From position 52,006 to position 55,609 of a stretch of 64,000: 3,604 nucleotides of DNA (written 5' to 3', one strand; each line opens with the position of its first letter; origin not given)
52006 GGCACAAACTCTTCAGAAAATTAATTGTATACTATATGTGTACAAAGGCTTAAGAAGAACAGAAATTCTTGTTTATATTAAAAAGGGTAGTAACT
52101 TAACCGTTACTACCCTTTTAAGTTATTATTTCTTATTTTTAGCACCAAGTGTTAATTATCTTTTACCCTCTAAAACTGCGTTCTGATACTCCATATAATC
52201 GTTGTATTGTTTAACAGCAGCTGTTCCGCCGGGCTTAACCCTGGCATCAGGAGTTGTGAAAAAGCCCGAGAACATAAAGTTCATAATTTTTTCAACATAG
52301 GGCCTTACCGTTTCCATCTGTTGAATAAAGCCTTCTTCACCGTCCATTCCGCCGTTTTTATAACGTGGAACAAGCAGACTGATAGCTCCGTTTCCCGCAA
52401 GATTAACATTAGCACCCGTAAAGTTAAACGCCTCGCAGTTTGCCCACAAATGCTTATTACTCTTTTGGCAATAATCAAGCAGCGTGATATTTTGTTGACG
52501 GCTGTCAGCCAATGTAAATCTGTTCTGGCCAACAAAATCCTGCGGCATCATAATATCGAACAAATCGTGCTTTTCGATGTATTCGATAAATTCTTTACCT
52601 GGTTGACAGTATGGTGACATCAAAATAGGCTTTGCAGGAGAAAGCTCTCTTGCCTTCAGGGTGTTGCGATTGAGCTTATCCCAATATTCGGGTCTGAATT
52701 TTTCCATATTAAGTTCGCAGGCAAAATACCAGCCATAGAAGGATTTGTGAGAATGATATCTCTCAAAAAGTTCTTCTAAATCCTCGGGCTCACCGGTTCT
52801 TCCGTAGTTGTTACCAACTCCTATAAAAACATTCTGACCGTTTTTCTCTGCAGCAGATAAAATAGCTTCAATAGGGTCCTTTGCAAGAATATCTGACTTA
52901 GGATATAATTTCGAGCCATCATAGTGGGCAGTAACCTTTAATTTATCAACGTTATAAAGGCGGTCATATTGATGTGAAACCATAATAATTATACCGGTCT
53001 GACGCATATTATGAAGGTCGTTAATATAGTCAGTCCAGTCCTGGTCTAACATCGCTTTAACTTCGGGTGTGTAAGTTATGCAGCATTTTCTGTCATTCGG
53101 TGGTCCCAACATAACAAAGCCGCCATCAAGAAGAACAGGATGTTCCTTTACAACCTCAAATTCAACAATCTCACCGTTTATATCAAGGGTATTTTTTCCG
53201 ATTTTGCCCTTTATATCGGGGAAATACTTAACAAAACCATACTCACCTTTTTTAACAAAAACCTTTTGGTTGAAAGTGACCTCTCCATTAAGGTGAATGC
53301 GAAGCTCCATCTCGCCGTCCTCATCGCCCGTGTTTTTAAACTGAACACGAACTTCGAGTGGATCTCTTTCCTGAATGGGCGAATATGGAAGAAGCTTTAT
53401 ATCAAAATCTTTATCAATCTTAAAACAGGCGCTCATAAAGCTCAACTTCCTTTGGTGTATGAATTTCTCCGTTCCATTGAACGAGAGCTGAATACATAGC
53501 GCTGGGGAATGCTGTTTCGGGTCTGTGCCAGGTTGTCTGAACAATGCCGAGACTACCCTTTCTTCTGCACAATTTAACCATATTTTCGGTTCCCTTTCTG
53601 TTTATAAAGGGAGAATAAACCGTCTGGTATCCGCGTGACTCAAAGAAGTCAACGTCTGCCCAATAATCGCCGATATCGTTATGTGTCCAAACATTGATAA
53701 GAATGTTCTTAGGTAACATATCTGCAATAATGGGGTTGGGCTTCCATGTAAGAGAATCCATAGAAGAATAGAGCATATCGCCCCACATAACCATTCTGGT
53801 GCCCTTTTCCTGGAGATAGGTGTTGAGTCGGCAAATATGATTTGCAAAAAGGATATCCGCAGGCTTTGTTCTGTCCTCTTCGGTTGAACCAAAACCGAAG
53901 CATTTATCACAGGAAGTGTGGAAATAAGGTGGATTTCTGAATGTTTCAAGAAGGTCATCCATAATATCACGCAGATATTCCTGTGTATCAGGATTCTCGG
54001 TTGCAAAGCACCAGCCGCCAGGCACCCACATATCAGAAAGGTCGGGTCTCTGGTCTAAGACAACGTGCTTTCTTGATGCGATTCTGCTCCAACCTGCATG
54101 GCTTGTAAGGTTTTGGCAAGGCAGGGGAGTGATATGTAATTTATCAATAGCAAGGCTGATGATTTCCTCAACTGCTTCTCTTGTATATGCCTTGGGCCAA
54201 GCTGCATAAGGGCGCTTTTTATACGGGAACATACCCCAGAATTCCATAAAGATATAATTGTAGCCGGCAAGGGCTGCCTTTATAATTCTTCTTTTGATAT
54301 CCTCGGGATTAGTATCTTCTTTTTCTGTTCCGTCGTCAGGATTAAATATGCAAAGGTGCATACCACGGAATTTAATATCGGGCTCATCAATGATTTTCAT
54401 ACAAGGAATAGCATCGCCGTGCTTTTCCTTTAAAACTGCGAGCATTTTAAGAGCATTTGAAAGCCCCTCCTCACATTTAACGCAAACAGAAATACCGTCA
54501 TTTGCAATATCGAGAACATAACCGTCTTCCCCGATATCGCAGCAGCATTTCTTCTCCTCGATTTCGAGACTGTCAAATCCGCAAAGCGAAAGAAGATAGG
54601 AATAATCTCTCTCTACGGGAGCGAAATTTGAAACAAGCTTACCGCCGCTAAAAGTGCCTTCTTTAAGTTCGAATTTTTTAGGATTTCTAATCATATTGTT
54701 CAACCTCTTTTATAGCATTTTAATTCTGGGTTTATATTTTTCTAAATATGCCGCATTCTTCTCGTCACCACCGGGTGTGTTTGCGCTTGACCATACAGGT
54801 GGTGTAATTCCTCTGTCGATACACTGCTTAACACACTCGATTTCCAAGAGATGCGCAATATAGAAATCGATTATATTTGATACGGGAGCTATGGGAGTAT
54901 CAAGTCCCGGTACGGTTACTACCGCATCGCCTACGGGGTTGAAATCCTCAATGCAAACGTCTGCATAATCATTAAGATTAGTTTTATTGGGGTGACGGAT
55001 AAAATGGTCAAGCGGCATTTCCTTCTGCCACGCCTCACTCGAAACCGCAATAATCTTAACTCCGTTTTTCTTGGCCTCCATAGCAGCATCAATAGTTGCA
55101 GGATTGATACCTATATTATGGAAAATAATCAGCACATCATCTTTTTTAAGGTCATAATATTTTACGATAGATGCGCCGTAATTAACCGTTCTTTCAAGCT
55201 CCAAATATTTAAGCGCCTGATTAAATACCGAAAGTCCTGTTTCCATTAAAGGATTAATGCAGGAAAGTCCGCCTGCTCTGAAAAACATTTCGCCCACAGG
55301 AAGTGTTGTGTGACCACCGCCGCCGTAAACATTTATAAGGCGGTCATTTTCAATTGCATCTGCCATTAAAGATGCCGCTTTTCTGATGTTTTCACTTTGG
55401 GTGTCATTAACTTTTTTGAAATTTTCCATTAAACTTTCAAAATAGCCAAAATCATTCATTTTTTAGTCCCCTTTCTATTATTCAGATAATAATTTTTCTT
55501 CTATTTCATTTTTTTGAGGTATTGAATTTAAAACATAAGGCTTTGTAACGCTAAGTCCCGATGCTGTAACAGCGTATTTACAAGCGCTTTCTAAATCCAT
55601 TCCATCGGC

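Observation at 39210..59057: Locus-level hypothesis: a ~20-kb previously uncharacterised Gram-positive glycan-acquisition system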

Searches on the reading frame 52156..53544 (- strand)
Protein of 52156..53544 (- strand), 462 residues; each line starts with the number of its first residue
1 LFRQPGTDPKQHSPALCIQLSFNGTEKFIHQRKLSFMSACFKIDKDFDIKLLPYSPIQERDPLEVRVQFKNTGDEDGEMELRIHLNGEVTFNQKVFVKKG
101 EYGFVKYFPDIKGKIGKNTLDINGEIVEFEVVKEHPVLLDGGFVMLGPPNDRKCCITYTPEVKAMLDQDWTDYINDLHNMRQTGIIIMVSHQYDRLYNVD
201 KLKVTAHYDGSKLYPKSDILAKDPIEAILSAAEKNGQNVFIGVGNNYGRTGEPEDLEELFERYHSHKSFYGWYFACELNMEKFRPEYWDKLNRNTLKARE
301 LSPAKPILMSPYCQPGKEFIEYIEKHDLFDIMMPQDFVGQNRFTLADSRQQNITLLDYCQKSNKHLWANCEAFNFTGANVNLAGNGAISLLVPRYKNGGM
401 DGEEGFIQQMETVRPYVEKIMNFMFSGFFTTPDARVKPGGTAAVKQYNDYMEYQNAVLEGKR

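Call 4: search_protein_families(library=pfam, proteins=[window:52156-53544:-], max_evalue=0.01)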
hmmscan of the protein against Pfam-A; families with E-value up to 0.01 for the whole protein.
window:52156-53544:- (462 aa): 1 family
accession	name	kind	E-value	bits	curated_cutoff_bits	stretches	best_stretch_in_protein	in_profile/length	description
PF14488.12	DUF4434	-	3.2e-26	93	30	1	162-434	13-281/283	Domain of unknown function (DUF4434)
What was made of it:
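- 52156..53544 (-): DUF4434 protein (called as 426 aa, start near 53436, overlapping the GH20 stop). PF14488 93 bits (call 4).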

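Call 6: search_protein_families(library=ncbifam, proteins=[window:52156-53544:-], max_evalue=0.01)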
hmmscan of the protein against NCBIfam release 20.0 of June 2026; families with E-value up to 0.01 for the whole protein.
window:52156-53544:- (462 aa): 0 families

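Call 11: search_solved_structures(query=window:52156-53544:-, max_evalue=1)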
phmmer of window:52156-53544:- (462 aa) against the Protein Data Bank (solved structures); distinct sequences matched with E-value up to 1: 4.
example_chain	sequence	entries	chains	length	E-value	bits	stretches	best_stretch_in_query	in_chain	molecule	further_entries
8puj_A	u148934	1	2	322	0.44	12.4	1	389-452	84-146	YncE family protein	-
8okv_B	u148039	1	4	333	0.47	12.3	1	389-452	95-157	Putative surface layer protein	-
8p97_B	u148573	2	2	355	0.52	12.1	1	389-452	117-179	Putative surface layer protein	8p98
4p78_A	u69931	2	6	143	0.66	11.8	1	95-153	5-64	HicB3 antitoxin | Antitoxin HicB3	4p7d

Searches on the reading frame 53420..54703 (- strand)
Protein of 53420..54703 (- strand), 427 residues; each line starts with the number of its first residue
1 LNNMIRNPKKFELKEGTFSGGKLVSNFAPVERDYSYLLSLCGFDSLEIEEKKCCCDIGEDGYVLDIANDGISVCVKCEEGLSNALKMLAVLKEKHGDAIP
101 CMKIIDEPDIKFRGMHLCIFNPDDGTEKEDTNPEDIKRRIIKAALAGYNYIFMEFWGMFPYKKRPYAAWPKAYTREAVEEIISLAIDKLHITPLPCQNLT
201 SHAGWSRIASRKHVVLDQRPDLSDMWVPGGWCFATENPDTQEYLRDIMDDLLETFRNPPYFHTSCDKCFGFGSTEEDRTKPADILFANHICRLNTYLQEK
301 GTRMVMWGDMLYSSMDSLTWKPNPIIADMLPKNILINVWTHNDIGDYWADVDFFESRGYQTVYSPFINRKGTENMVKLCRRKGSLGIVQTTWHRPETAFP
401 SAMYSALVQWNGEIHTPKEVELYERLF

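Call 4: search_protein_families(library=pfam, proteins=[window:53420-54703:-], max_evalue=0.01)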
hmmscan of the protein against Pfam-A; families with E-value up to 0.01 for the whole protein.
window:53420-54703:- (427 aa): 2 families
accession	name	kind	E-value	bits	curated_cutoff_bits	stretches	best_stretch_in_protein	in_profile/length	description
PF00728.28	Glyco_hydro_20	-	4.9e-10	39.7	22.3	1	170-365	72-261/348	Glycosyl hydrolase family 20, catalytic domain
PF02838.20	Glyco_hydro_20b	-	0.0055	17.9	26.1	1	56-106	72-123/124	Glycosyl hydrolase family 20, domain 2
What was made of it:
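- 53420..54703 (-): GH20-like protein whose catalytic Asp-Glu pair is Asp-Lys (codons at 53903-53908). PF00728 39.7 bits (call 4).
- On GH20 (53420-54703): PF00728 scores 39.7 bits against a cut-off of 22.3 (call 4).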

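Call 6: search_protein_families(library=ncbifam, proteins=[window:53420-54703:-], max_evalue=0.01)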
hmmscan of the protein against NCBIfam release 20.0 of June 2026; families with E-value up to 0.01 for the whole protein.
window:53420-54703:- (427 aa): 1 family
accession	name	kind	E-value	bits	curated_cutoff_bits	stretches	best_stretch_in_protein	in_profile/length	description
NF041654.1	GlcNAcase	equivalog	0.0048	15.4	1000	1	59-115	94-148/732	beta-N-acetylglucosaminidase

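Call 29: search_solved_structures(query=window:53420-54703:-, max_evalue=1, show_alignments=3)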
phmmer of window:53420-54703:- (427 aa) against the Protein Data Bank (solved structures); distinct sequences matched with E-value up to 1: 13.
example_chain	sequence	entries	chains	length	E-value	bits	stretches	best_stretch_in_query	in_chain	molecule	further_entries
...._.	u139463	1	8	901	3.5e-12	49.1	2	57-118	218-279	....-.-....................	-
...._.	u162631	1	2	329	4.5e-10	42.2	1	139-377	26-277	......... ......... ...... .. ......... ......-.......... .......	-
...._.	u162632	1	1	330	4.5e-10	42.1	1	139-376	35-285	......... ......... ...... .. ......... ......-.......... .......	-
8bal_A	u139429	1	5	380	4.8e-08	35.5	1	132-362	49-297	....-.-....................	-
7cbn_A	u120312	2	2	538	1.6e-05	27.2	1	172-268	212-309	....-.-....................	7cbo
4pys_A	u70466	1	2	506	2.6e-05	26.4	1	59-318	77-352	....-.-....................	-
9fyn_A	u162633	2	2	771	0.0051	18.9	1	52-130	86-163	lacto-n-biosidase GH20 | TrpyGH20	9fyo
4h04_A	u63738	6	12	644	0.02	17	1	48-311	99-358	Lacto-N-biosidase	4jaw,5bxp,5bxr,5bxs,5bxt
7ezt_B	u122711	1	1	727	0.066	15.2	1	56-119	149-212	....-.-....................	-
7ezt_C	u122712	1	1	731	0.067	15.2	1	56-119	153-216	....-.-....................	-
6jqf_A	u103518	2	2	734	0.067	15.2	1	56-119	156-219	Glycoside hydrolase, family 20, catalytic core | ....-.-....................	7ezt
7ezt_A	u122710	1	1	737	0.068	15.2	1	56-119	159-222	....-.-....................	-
7dup_A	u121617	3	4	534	0.14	14.2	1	172-269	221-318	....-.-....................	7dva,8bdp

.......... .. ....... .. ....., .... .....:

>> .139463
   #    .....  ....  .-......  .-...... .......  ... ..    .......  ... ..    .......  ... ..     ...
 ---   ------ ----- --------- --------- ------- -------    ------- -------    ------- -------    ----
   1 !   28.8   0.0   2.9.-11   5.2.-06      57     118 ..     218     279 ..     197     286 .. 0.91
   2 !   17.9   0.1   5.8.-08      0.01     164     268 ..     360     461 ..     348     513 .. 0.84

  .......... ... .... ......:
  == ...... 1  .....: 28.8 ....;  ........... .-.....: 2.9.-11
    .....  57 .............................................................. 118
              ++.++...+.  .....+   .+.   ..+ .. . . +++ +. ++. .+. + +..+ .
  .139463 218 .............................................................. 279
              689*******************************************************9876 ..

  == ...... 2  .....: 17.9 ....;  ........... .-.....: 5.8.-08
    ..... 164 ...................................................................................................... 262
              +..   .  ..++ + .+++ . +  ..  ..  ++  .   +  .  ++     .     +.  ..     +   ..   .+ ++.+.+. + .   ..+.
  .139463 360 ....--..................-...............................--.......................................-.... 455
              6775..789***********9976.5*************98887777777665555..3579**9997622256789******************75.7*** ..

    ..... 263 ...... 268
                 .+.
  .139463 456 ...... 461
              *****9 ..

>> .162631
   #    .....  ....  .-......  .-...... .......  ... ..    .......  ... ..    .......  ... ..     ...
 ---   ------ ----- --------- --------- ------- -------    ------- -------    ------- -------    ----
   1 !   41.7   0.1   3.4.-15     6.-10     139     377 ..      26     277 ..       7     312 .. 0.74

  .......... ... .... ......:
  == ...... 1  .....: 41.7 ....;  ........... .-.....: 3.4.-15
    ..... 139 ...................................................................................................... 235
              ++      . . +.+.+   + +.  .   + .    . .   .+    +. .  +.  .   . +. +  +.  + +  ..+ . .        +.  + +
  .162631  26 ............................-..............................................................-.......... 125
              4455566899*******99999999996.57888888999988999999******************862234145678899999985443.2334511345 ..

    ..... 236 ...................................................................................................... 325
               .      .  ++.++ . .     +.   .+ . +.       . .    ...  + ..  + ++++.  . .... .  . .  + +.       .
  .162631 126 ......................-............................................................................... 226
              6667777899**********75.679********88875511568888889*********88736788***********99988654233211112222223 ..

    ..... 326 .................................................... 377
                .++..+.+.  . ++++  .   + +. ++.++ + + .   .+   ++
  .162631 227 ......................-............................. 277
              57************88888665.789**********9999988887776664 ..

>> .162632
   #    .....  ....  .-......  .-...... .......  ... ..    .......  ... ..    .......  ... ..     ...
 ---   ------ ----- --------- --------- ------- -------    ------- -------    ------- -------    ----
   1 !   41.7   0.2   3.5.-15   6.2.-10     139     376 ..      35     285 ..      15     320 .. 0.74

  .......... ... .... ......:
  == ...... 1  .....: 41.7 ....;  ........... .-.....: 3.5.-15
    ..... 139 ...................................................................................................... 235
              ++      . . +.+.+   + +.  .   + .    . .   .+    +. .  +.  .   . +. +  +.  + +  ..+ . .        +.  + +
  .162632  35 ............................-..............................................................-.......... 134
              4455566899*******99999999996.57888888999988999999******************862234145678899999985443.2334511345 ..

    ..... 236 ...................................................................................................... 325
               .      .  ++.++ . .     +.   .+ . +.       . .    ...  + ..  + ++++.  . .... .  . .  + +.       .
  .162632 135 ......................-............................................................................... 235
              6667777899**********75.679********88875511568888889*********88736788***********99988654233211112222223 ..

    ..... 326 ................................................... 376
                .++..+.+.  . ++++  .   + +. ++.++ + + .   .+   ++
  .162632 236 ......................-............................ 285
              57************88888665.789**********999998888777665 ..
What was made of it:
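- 53420..54703 (-): Alignments to solved GH20 structures place 'CDKC' opposite 'GDEC' (call 29).
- On GH20 (53420-54703): Solved GH20 chains match at E 3.5e-12 to 4.8e-8 (call 29). 'HTSCDKC' aligns to 'HVGGDEC' and 'HVGLDEV' (call 29).
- Closest known: GH20 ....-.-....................s. Same: The Pfam GH20 catalytic-domain match is above threshold, and the protein aligns to solved GH20 structures (calls 4, 29).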

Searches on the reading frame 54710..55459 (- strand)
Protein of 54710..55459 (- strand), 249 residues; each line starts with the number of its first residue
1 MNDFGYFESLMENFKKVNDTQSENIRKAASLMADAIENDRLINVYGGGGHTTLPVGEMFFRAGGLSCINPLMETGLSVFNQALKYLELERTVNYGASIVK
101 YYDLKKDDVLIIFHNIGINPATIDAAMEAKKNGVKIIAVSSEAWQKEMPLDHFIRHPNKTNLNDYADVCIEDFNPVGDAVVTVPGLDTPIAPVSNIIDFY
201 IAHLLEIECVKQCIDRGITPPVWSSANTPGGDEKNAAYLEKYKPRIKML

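Call 4: search_protein_families(library=pfam, proteins=[window:54710-55459:-], max_evalue=0.01)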
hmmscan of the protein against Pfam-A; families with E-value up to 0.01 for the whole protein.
window:54710-55459:- (249 aa): 3 families
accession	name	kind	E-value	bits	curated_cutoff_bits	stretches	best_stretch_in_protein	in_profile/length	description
PF13580.11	SIS_2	-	1.2e-35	122.9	27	1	6-141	2-138/138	SIS domain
PF10740.15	DUF2529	-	7.1e-05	22.9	22.3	0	13-46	12-45/169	Domain of unknown function (DUF2529)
PF01380.27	SIS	-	0.007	16.6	25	0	104-142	51-89/131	SIS domain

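Call 6: search_protein_families(library=ncbifam, proteins=[window:54710-55459:-], max_evalue=0.01)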
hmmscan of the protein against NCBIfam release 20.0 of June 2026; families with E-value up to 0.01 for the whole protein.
window:54710-55459:- (249 aa): 4 families
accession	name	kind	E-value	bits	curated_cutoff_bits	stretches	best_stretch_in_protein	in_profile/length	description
NF002805.0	PRK02947.1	subfamily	2e-67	227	135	1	6-248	7-245/247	sugar isomerase domain-containing protein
TIGR01701.1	Fdhalpha-like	subfamily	0.0003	19.1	582.15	1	88-154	180-245/744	FdhF/YdeP family oxidoreductase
NF001628.0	PRK00414.1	equivalog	0.0015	18.2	265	0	8-50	14-56/192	D-sedoheptulose 7-phosphate isomerase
NF008458.0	PRK11337.1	equivalog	0.0032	16.5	378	0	104-141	186-223/293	MurR/RpiR family transcriptional regulator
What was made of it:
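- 54710..55459 (-): SIS249: UPF0309/NagS-family SIS protein with an altered anion site (S-x-S replaced by H-N-I). NF002805 227 bits (call 6).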

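Call 88: search_solved_structures(query=window:54710-55459:-, max_evalue=0.001, show_alignments=2)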
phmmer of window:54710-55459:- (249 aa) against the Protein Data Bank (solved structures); distinct sequences matched with E-value up to 0.001: 2.
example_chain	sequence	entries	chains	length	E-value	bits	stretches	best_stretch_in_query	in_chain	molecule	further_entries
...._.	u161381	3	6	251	1.2e-30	110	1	7-246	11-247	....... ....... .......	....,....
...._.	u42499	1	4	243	2.8e-27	99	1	14-242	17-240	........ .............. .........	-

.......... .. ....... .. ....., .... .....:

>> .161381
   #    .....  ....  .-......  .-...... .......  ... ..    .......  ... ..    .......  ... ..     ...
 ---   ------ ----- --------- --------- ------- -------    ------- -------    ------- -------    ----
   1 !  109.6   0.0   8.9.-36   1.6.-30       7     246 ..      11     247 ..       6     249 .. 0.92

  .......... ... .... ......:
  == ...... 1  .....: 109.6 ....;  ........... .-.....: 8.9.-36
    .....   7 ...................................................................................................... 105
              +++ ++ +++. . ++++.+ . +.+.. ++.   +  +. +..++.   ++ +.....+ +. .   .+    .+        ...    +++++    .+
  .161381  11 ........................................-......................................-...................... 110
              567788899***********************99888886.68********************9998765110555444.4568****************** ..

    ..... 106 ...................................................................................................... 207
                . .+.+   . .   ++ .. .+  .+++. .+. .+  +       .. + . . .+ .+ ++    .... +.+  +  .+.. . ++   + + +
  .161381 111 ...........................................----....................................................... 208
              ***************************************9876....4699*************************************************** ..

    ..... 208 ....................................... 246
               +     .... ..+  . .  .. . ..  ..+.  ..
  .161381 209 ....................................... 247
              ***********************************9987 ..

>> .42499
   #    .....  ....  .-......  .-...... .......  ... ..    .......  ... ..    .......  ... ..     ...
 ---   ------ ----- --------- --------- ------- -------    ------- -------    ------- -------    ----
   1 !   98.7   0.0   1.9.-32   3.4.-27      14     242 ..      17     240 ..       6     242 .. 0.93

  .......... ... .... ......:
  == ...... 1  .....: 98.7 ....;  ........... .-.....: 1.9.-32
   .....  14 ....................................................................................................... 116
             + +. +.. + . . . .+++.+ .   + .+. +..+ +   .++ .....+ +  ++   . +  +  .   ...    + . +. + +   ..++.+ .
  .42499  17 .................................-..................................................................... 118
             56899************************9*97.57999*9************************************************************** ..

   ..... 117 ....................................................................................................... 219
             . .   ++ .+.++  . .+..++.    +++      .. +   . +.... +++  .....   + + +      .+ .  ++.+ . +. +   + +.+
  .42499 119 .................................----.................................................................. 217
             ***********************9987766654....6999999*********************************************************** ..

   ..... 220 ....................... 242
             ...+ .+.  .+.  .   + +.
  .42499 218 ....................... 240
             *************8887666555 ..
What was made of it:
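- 54710..55459 (-): NagS E 1.2e-30 (call 88).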
